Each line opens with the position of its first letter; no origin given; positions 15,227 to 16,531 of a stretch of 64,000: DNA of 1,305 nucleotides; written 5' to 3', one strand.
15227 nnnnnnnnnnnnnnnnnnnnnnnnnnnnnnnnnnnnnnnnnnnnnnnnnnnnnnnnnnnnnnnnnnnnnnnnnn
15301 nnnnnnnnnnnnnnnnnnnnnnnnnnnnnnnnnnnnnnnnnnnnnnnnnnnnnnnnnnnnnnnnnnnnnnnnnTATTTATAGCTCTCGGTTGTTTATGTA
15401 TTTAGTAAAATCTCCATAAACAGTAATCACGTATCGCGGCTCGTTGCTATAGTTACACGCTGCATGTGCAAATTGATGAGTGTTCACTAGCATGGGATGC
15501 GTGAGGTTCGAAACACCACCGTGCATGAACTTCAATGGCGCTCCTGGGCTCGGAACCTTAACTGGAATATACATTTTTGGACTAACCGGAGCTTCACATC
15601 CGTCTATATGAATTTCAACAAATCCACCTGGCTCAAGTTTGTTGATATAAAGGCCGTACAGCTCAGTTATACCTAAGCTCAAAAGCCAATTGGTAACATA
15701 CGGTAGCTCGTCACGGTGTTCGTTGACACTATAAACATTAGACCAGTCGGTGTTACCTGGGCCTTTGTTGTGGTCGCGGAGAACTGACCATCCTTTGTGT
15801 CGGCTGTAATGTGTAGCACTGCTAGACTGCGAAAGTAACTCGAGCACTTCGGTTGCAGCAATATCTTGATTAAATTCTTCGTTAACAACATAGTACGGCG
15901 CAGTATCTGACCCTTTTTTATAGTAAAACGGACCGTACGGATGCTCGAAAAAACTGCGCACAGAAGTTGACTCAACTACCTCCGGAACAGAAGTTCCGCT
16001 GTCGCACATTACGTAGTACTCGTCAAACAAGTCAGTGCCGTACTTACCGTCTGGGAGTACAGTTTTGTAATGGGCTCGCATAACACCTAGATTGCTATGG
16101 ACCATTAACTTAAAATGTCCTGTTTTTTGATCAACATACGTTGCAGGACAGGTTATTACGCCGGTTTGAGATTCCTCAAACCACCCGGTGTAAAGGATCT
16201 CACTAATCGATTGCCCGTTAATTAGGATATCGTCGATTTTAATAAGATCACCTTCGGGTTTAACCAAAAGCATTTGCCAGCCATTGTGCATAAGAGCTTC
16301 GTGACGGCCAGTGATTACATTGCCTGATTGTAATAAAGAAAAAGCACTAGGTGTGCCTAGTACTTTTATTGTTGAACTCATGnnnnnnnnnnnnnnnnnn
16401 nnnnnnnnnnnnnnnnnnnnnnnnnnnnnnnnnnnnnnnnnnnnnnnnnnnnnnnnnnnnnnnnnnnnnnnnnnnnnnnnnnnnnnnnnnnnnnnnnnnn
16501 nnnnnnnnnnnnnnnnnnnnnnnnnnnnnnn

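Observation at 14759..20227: Eight-gene operon ClpP / SPASM radical-SAM / 2 unknowns / HIT / GTP cyclohydrolase I / 334-aa unknown / 2OG-oxygenase-like: candidate uncharacterised modification pathway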

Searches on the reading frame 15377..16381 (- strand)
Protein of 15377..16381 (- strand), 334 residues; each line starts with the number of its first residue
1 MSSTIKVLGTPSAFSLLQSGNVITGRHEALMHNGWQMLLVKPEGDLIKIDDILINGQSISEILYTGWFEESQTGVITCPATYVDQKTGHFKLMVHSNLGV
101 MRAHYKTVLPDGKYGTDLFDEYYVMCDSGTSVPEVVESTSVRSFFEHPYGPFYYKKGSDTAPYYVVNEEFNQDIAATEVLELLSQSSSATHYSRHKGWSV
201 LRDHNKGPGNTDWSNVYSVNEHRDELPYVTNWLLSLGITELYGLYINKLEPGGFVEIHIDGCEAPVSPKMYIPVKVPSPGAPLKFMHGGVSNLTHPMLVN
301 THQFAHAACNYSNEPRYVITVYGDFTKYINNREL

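Call 3: search_protein_families(library=pfam, proteins=[window:15377-16381:-], max_evalue=0.1)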
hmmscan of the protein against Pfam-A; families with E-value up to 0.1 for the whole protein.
window:15377-16381:- (334 aa): 1 family
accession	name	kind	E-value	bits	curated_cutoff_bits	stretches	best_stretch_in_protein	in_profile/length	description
PF05118.21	Asp_Arg_Hydrox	-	0.0038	17.5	22.6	1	198-321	37-152/157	Aspartyl/Asparaginyl beta-hydroxylase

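Call 4: search_protein_families(library=phrogs, proteins=[window:15377-16381:-], max_evalue=0.01)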
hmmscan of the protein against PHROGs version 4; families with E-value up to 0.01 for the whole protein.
window:15377-16381:- (334 aa): 0 families

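Call 6: search_protein_families(library=ncbifam, proteins=[window:15377-16381:-], max_evalue=0.1)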
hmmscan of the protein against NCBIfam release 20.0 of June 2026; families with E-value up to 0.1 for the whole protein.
window:15377-16381:- (334 aa): 0 families

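Call 10: search_dna_similar(query=window:15377-16381:-, collection=phages, mode=protein, max_rows=30, max_evalue=0.001)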
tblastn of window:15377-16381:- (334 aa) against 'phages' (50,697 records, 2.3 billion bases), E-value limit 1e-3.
No match.
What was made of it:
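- Tried and rejected: tblastn of the 334-aa protein against phages: none (call 10).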

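Call 19: find_homologous_proteins(query=window:15377-16381:-)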
Query window:15377-16381:- (334 aa): 1 proteins with E <= 0.001 among 587 candidates.
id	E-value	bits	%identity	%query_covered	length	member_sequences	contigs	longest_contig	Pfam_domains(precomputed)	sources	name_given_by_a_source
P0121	2.3e-230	781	100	100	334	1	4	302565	-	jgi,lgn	jgi:hypothetical protein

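Call 26: search_protein_representatives(protein=window:15377-16381:-)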
Query: 334 residues. Proteins with E-value up to 0.001 (for the whole library): 118; up to 1e-10: 60; up to 1e-30: 1. The best 118 are listed.
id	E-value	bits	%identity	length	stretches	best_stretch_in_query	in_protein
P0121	7.4e-231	781.3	100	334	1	1-334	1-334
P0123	1.5e-29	119.4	29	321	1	25-319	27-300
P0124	2.3e-28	115.5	31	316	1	31-322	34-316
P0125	1.1e-27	113.3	31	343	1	21-321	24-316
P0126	1.6e-27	112.8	31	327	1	30-323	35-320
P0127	5.6e-26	107.7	30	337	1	31-327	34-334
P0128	9.6e-26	106.9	30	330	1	31-325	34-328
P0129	2.9e-25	105.3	29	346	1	32-325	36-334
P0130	1.8e-24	102.7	29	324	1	29-325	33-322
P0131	4.1e-24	101.5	29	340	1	30-326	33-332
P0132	9.2e-24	100.4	32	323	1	32-324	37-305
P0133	1.0e-23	100.2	31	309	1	34-323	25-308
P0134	1.6e-23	99.6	31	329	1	31-323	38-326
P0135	2.9e-23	98.8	30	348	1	19-323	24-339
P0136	4.2e-23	98.2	29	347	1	31-329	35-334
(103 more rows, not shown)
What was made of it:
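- Tried and rejected: The exhaustive HMMER search then found 118 remote relatives of the 334-aa protein (call 26).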

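Call 38: predict_structure(alignment_id=A2)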
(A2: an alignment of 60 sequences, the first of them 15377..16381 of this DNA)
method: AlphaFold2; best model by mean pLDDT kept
length: 334 residues; sequences in the alignment: 60
mean_pLDDT: 91.5   pTM: 0.89
mean pLDDT of the five models: 91.5, 91.0, 90.5, 90.1, 90.1
residues with pLDDT >= 90: 248; 70-90: 68; 50-70: 18; < 50: 0
segments of 3 or more residues with pLDDT < 50: none
pLDDT, mean of each block of 10 residues (from residue 1): 93 87 92 97 89 98 97 94 87 98 98 96 96 97 98 92 94 96 84 91 63 83 95 95 93 96 75 90 96 91 96 96 87 72
secondary structure, 60 per line:
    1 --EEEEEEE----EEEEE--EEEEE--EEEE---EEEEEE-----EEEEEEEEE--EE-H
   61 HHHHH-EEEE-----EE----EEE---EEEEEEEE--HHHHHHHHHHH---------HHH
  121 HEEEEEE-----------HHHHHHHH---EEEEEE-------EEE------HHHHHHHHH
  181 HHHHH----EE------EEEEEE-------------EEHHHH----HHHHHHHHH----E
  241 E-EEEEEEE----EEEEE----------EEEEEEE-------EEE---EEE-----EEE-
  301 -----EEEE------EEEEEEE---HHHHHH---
elements in order: E3-9 E14-18 E21-25 E28-31 E35-40 E46-54 H60-65 E67-70 E82-84 E88-95 H98-108 H118-121 E122-127 H139-146 E150-155 E163-165 H172-185 E198-203 H219-222 H227-235 E243-249 E254-258 E269-275 E283-285 E289-291 E297-299 E306-309 E316-322 H326-331
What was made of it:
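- On 2OG/Fe(II) oxygenase: the 334-aa protein: Model pLDDT is 91.5 (call 38).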

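Call 48: find_encoding_contigs(protein=P0123, flank=8000, max_places=3)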
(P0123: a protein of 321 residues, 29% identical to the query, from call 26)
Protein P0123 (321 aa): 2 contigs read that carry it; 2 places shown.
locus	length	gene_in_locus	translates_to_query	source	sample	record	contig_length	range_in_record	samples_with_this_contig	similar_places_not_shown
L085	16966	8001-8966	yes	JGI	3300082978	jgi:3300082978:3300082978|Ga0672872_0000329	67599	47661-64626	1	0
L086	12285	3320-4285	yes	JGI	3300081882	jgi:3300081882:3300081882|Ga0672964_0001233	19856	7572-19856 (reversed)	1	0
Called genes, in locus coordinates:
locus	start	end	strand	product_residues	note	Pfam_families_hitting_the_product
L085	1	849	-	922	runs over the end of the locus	-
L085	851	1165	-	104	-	-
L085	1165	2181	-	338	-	-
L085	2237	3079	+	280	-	-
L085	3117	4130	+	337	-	PF00149:Metallophos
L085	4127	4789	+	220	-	PF00685:Sulfotransfer_1, PF13469:Sulfotransfer_3 (faint)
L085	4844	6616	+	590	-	PF02463:SMC_N (weak), PF13476:AAA_23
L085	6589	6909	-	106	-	-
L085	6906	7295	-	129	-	-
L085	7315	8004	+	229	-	PF24608:PDDEXK_15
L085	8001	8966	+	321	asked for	-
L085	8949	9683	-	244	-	PF00528:BPD_transp_1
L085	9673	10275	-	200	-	PF00005:ABC_tran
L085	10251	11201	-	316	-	-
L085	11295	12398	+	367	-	-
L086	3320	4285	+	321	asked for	-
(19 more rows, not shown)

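Call 66: find_related_loci(query=A6, collection=viral_contigs, flank=8000)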
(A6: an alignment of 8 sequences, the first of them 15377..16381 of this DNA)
Query A6 (334 aa) in viral_contigs; peptide patterns used: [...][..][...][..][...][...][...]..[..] (x = any residue, [..] = any of these).
55 stretches matched a pattern; 12 encode a relative of the query (tblastn E <= 1e-3); 12 distinct loci.
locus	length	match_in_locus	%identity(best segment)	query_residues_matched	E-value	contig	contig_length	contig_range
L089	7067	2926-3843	29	35-331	6e-29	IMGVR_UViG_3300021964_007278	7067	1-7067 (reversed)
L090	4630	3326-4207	27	35-332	2e-28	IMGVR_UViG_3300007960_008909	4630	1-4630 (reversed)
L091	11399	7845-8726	25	28-325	4e-25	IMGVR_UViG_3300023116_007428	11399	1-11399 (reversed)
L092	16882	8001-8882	25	28-325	4e-25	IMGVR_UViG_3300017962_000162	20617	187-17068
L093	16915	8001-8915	26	31-327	4e-24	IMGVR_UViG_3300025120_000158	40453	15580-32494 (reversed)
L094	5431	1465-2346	25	34-331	5e-24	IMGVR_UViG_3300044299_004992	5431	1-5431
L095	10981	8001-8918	26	19-323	3e-23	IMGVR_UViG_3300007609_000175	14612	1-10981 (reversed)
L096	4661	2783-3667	25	34-324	5e-22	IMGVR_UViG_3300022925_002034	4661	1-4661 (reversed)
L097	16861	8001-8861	27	33-325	2e-21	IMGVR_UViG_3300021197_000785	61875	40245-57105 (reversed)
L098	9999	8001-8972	27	25-333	5e-21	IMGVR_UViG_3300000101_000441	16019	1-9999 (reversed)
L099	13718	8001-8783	25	33-323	4e-20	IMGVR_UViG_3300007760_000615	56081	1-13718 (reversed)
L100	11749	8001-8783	25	33-323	4e-20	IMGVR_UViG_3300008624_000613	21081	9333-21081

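Call 93: fold_search(model_id=the predicted structure, library=viral)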
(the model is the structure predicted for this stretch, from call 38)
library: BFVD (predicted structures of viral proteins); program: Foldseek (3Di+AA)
matches with E <= 10: 1053; with E <= 0.001: 103
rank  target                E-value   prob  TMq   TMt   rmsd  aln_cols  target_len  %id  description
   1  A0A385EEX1            4.4e-07  1.00  0.34  0.38  15.2       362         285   14  Fe2OG dioxygenase domain-containing protein [Synechococcus phage S-T4]
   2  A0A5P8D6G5            7.6e-07  1.00  0.37  0.34  14.9       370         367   13  Aspartyl/asparaginy/proline hydroxylase domain-containing protein [Mycobacterium phage LilMcDreamy]
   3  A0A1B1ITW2            1.5e-06  1.00  0.39  0.55   6.3       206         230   16  (no name in the UniProt tables at hand)
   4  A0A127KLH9            3.0e-06  1.00  0.35  0.68   5.3       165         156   16  Prolyl 4-hydroxylase alpha subunit domain-containing protein [Cyanophage S-RIM50]
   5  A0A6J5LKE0            4.4e-06  1.00  0.30  0.37  14.4       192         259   14  Aspartyl/asparaginy/proline hydroxylase [uncultured Caudovirales phage]
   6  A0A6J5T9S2            7.3e-06  1.00  0.33  0.58   6.1       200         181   16  Uncharacterized protein [uncultured Caudovirales phage]
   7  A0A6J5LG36            9.1e-06  1.00  0.34  0.41  10.3       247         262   13  Aspartyl/asparaginy/proline hydroxylase [uncultured Caudovirales phage]
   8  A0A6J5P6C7            9.6e-06  1.00  0.38  0.57   4.4       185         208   18  Aspartyl/asparaginy/proline hydroxylase [uncultured Caudovirales phage]
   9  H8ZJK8                1.0e-05  1.00  0.33  0.47   5.8       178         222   12  (no name in the UniProt tables at hand)
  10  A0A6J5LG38            1.1e-05  1.00  0.36  0.63   5.4       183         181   11  Aspartyl/asparaginy/proline hydroxylase [uncultured Caudovirales phage]
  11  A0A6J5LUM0            1.2e-05  1.00  0.33  0.50   8.6       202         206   16  Uncharacterized protein [uncultured Caudovirales phage]
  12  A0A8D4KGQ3            1.4e-05  1.00  0.34  0.63   4.8       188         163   12  (no name in the UniProt tables at hand)
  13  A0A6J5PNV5            1.5e-05  1.00  0.40  0.55   4.3       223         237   16  Uncharacterized protein [uncultured Caudovirales phage]
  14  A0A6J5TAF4            1.5e-05  1.00  0.30  0.54   6.6       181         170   17  Aspartyl/asparaginy/proline hydroxylase [uncultured Caudovirales phage]
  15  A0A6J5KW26            2.1e-05  1.00  0.34  0.67   4.8       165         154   14  Uncharacterized protein [uncultured Caudovirales phage]
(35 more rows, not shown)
